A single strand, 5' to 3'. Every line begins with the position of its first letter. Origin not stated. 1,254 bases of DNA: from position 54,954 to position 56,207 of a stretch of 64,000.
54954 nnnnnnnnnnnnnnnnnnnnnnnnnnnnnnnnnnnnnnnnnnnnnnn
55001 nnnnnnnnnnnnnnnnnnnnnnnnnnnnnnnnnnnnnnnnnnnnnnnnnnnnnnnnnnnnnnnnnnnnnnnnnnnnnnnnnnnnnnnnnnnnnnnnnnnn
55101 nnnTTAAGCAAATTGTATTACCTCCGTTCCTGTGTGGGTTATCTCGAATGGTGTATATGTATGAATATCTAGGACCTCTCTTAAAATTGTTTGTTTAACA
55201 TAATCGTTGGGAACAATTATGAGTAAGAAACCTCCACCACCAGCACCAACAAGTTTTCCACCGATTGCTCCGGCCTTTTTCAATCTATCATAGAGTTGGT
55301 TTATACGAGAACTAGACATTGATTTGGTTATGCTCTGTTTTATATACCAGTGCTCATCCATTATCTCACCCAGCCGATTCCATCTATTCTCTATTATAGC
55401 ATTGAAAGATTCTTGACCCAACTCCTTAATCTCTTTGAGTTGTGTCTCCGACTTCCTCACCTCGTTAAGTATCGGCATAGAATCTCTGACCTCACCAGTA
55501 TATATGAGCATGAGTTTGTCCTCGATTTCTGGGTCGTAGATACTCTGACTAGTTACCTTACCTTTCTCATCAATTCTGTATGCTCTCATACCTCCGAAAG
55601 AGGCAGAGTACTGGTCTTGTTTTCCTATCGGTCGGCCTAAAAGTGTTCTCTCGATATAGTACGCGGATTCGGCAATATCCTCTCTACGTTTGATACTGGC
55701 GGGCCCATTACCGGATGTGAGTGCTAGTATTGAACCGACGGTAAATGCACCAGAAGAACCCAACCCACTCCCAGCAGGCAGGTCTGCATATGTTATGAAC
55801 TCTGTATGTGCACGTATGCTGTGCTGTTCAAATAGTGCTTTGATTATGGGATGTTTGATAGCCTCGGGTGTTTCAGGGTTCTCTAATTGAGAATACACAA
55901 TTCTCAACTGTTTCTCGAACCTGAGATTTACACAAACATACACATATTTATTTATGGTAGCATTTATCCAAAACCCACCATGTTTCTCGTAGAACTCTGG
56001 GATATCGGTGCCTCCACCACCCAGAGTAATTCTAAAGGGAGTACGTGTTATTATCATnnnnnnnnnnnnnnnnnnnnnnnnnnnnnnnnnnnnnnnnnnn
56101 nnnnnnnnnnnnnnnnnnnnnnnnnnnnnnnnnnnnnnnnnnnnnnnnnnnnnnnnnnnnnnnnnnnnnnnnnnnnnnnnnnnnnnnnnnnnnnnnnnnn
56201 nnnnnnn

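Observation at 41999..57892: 16-kb glycan island lacking the promoter motif and encoding a complete sedoheptulose-7-P to NDP-heptose route with a DUSP-type phosphatase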

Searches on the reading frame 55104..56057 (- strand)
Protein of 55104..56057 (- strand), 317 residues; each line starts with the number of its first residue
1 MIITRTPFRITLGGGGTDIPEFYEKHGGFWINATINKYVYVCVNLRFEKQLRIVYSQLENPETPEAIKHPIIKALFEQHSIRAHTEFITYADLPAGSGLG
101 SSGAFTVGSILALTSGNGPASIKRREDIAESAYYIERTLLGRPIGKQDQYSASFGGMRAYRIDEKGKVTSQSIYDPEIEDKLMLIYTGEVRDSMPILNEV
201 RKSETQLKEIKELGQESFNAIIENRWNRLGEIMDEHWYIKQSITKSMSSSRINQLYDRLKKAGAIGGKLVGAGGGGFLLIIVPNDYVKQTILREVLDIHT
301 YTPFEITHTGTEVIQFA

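Call 5: search_protein_families(library=pfam, proteins=[window:55104-56057:-], max_evalue=0.01)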
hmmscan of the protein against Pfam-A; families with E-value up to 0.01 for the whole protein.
window:55104-56057:- (317 aa): 2 families
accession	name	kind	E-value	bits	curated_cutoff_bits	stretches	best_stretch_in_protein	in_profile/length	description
PF00288.32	GHMP_kinases_N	-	2.4e-10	40.9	22.3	1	72-156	7-87/87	GHMP kinases N terminal domain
PF08544.19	GHMP_kinases_C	-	4.8e-09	36.9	21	1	220-295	4-79/85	GHMP kinases C terminal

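Call 6: search_protein_families(library=ncbifam, proteins=[window:55104-56057:-], max_evalue=0.01)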
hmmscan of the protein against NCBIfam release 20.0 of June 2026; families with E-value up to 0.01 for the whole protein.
window:55104-56057:- (317 aa): 14 families
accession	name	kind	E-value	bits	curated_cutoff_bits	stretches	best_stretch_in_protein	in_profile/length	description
NF049969.1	GlMnHpPKinHddA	equivalog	1.7e-35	123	600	1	2-291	3-312/338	D-glycero-D-manno-heptose 7-phosphate kinase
NF009948.0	PRK13412.1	equivalog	4.4e-22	77.6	721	1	86-296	728-948/974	bifunctional fucokinase/fucose-1-phosphate guanylyltransferase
TIGR00549.1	mevalon_kin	equivalog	1.1e-21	77.6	163.05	1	31-279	20-274/276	mevalonate kinase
NF003036.0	PRK03926.1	equivalog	3.4e-17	62.5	403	1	49-289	42-274/302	mevalonate kinase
NF003006.0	PRK03817.1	equivalog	9.1e-14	51.2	443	2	51-233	54-232/352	galactokinase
NF001816.0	PRK00555.1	equivalog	5.6e-10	38.7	509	2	91-232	98-238/363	galactokinase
TIGR00131.1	gal_kin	equivalog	2.7e-08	33.2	226.65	1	219-290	287-358/388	galactokinase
NF003705.0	PRK05322.1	equivalog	8.7e-07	28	385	0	216-289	283-356/388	galactokinase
TIGR01920.1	Shik_kin_archae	equivalog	2.6e-05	23.7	126.85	1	50-115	35-100/266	shikimate kinase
TIGR00191.1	thrB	equivalog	0.00017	20.6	168.25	1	71-161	66-148/304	homoserine kinase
NF040656.1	GHMP_GYDIA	hypoth_equivalog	0.00021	20.6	225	1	159-283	158-277/299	GYDIA family GHMP kinase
NF040725.1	panto_kin_Meth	equivalog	0.00038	19.5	380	1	35-136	38-135/286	pantoate kinase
NF002288.1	PRK01212.1-4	equivalog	0.00041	19.5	194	1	69-115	61-107/303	homoserine kinase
NF003472.0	PRK05101.1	equivalog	0.00059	18.9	499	0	27-152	40-178/382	galactokinase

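Call 12: find_related_loci(query=window:55104-56057:-, collection=viral_contigs, flank=10000)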
Query window:55104-56057:- (317 aa) in viral_contigs; peptide patterns used: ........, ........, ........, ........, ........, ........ (x = any residue, [..] = any of these).
222 stretches matched a pattern; 221 encode a relative of the query (tblastn E <= 1e-3); the best 80 are kept; 80 distinct loci.
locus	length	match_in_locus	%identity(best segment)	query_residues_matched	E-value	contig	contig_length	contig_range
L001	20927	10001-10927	56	1-314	4e-107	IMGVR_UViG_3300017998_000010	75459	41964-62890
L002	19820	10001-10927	56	1-314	4e-107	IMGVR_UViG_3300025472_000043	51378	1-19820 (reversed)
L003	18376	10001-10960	36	1-314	5e-62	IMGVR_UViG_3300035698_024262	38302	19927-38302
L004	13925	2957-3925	35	1-314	3e-58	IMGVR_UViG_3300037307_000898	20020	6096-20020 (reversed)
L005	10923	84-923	40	1-268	3e-58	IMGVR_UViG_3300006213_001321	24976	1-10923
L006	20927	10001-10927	56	1-314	4e-107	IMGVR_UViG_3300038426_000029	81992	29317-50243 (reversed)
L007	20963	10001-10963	36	1-314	1e-55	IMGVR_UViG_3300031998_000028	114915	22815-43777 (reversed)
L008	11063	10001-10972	35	1-317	5e-55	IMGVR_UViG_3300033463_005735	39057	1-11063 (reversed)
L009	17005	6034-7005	35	1-317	5e-55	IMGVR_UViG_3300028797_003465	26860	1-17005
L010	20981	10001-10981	38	1-314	7e-55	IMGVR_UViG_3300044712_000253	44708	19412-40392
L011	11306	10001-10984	39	1-314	5e-54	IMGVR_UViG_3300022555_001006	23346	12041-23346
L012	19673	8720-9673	35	1-315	2e-53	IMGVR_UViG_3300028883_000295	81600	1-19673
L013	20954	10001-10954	35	1-315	2e-53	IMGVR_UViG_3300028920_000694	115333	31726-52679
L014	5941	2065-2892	34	1-265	5e-53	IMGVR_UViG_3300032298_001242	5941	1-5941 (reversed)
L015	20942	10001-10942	36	1-314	1e-52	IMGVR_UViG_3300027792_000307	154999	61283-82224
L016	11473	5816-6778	36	1-313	9e-52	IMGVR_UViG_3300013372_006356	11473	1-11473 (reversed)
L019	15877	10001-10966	35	1-314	2e-51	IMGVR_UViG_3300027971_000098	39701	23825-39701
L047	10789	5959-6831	34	1-283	3e-47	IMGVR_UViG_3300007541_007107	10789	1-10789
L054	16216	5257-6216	33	1-314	2e-46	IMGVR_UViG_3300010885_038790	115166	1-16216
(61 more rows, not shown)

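Call 16: search_protein_families(library=pfam, proteins=[L019:7426-8064:+, L019:8030-9016:+, L019:9006-10004:+, L019:11555-12409:+, L019:12409-12858:+, L054:4263-4841:+, L047:3479-4012:+, L047:7495-7887:+, L016:3769-4833:+, L007:11138-12199:+], max_evalue=0.001)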
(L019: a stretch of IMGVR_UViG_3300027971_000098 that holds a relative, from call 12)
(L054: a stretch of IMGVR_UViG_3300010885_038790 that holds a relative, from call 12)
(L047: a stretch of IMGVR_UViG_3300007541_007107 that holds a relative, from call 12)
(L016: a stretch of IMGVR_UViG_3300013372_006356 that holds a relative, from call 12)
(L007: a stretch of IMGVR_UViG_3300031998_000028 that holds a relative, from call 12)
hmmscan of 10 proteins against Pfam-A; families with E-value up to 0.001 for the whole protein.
L019:7426-8064:+ (212 aa): 1 family
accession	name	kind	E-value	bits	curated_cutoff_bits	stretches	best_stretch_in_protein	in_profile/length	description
PF01467.32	CTP_transf_like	-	1.3e-14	55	21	1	9-134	2-133/133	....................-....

L019:8030-9016:+ (328 aa): 5 families
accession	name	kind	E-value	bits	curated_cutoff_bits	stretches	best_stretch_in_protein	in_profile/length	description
PF01370.27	Epimerase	-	3e-40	138.6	20.9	1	6-252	1-240/240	NAD dependent epimerase/dehydratase family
PF16363.11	GDP_Man_Dehyd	-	1.5e-27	97.4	27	1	8-313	2-330/332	GDP-mannose 4,6 dehydratase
PF04321.23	RmlD_sub_bind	-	3.9e-07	29.9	27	1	6-160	3-140/287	RmlD substrate binding domain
PF07993.18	NAD_binding_4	-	1.2e-06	28.3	20.1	1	66-197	85-227/258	Male sterility protein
PF02719.21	Polysacc_synt_2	-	3.6e-05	23.5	20.2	1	54-178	60-174/293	Polysaccharide biosynthesis protein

L019:9006-10004:+ (332 aa): 2 families
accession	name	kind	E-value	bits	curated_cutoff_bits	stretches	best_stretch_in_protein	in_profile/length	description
PF00534.26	Glycos_transf_1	-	1.8e-09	37.8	26.4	1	129-238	25-128/172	Glycosyl transferases group 1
PF13692.12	Glyco_trans_1_4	-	2.2e-09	38.1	27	1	130-239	13-113/142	Glycosyl transferases group 1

L019:11555-12409:+ (284 aa): 2 families
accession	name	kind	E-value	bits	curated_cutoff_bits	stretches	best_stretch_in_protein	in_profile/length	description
PF02739.22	5_3_exonuc_N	-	1.2e-19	71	34.3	1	34-160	35-147/164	5'-3' exonuclease, N-terminal resolvase-like domain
PF09293.15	RNaseH_C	-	4.8e-10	40.3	25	1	179-284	11-124/124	T4 RNase H, C terminal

L019:12409-12858:+ (149 aa): 1 family
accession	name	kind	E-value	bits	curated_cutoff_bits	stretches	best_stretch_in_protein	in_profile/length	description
PF20025.4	DUF6433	-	8.8e-31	106.7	38.9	1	10-118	3-113/115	Family of unknown function (DUF6433)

L054:4263-4841:+ (192 aa): 0 families

L047:3479-4012:+ (177 aa): 3 families
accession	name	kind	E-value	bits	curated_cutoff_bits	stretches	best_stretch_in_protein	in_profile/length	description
PF08645.17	PNK3P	-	1.5e-07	31.8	22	1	5-125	3-125/161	Polynucleotide kinase 3 phosphatase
PF13242.12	Hydrolase_like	-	1.8e-06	28.2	22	1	100-167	4-74/75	HAD-hyrolase-like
PF00702.32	Hydrolase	-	0.00083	20.2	26.4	0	36-134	100-188/191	haloacid dehalogenase-like hydrolase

L047:7495-7887:+ (130 aa): 0 families

L016:3769-4833:+ (354 aa): 2 families
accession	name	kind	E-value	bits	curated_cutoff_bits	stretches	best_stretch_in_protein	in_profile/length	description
PF00534.26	Glycos_transf_1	-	3.1e-09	37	26.4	1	135-251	11-120/172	Glycosyl transferases group 1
PF13692.12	Glyco_trans_1_4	-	1.1e-06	29.3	27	1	144-258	7-111/142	Glycosyl transferases group 1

L007:11138-12199:+ (353 aa): 4 families
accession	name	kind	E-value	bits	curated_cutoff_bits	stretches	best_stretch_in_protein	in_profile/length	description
PF00483.29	NTP_transferase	-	9.2e-15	55.3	21.2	1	12-172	70-243/245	Nucleotidyl transferase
PF13242.12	Hydrolase_like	-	1.5e-08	34.9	22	1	293-338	2-48/75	HAD-hyrolase-like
PF00702.32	Hydrolase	-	2.1e-07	32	26.4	1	152-332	48-191/191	haloacid dehalogenase-like hydrolase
PF13419.12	HAD_2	-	4.2e-06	27.4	23.8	1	292-336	132-176/178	Haloacid dehalogenase-like hydrolase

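Call 34: search_solved_structures(query=window:55104-56057:-, max_evalue=0.001, show_alignments=1)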
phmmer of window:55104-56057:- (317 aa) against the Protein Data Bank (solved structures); distinct sequences matched with E-value up to 0.001: 17.
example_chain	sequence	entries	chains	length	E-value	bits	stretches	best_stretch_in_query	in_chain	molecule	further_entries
4usm_A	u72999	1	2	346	7.3e-33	117.7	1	2-286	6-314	PUTATIVE SUGAR KINASE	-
4usk_A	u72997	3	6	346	5.9e-32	114.7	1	2-286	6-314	PUTATIVE SUGAR KINASE | SUGAR KINASE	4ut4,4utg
3k85_A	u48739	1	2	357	2.3e-31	112.8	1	3-308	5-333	D-glycero-D-manno-heptose 1-phosphate kinase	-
4n3o_A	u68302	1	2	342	1.5e-27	100.2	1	2-283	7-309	Putative D-glycero-D-manno-heptose 7-phosphate kinase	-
6mde_A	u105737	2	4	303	1.1e-13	54.7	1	66-283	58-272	Mevalonate kinase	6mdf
4hac_A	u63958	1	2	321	1.3e-13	54.5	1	66-283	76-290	Mevalonate kinase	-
1vis_A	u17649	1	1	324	5.3e-12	49.2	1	90-295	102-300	Mevalonate kinase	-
1kkh_A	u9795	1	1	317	5.5e-12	49.1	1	90-295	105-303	Mevalonate Kinase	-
9iip_A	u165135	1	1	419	1.9e-11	47.3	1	83-296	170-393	L-fucokinase/L-fucose-1-P guanylyltransferase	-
5yys_A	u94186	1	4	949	2e-10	44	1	83-296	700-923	L-fucokinase, L-fucose-1-P guanylyltransferase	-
9iit_A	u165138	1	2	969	2.1e-10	44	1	83-296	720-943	L-fucokinase/L-fucose-1-P guanylyltransferase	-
8teb_A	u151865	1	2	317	7.3e-10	42.2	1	69-288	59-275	Mevalonate kinase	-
2x7i_A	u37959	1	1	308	9.3e-10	41.8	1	71-289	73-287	MEVALONATE KINASE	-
1s4e_A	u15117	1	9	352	1.3e-08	38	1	88-232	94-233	Galactokinase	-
2cz9_A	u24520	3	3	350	3.5e-07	33.3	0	219-297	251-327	Probable galactokinase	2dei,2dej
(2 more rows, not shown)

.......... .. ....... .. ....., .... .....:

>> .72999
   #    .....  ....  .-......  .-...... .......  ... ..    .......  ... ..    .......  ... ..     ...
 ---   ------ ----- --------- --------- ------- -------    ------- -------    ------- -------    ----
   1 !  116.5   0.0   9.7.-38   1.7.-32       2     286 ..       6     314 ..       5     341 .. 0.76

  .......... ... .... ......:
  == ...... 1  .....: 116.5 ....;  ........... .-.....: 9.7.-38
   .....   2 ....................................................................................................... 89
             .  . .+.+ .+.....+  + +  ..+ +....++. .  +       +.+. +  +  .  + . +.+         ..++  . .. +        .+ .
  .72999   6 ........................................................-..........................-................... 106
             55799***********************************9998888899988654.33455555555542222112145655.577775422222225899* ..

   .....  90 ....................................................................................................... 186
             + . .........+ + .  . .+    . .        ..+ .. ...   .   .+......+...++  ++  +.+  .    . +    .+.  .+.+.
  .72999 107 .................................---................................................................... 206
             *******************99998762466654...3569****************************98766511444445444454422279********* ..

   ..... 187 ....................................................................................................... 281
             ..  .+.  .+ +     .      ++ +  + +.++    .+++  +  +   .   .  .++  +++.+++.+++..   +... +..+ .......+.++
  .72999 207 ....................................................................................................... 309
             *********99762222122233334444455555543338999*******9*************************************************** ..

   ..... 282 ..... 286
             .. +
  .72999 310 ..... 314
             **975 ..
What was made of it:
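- On HddA/WcbL heptose-7-P kinase (GHMP): The next family scores 1e-13 (call 34).
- Mevalonate kinase, fucokinase and galactokinase score 1e-13 or worse (call 34). GHMP anomeric kinases such as fucokinase and galactokinase use free sugars, and both are weaker hits of this kinase (call 34). The kinase is much closer to heptose-7-P kinases than to free-sugar kinases (call 34).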

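Call 39: find_related_loci(query=L001:20727-20927:+, collection=viral_contigs, flank=10000)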
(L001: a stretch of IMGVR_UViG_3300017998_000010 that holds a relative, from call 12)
Query L001:20727-20927:+ (67 aa) in viral_contigs; peptide patterns used: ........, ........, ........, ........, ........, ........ (x = any residue, [..] = any of these).
7 stretches matched a pattern; 2 encode a relative of the query (tblastn E <= 1e-3); 2 distinct loci.
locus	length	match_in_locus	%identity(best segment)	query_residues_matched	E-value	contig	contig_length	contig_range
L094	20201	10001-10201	100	1-67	5e-45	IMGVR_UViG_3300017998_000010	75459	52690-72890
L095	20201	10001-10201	100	1-67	5e-45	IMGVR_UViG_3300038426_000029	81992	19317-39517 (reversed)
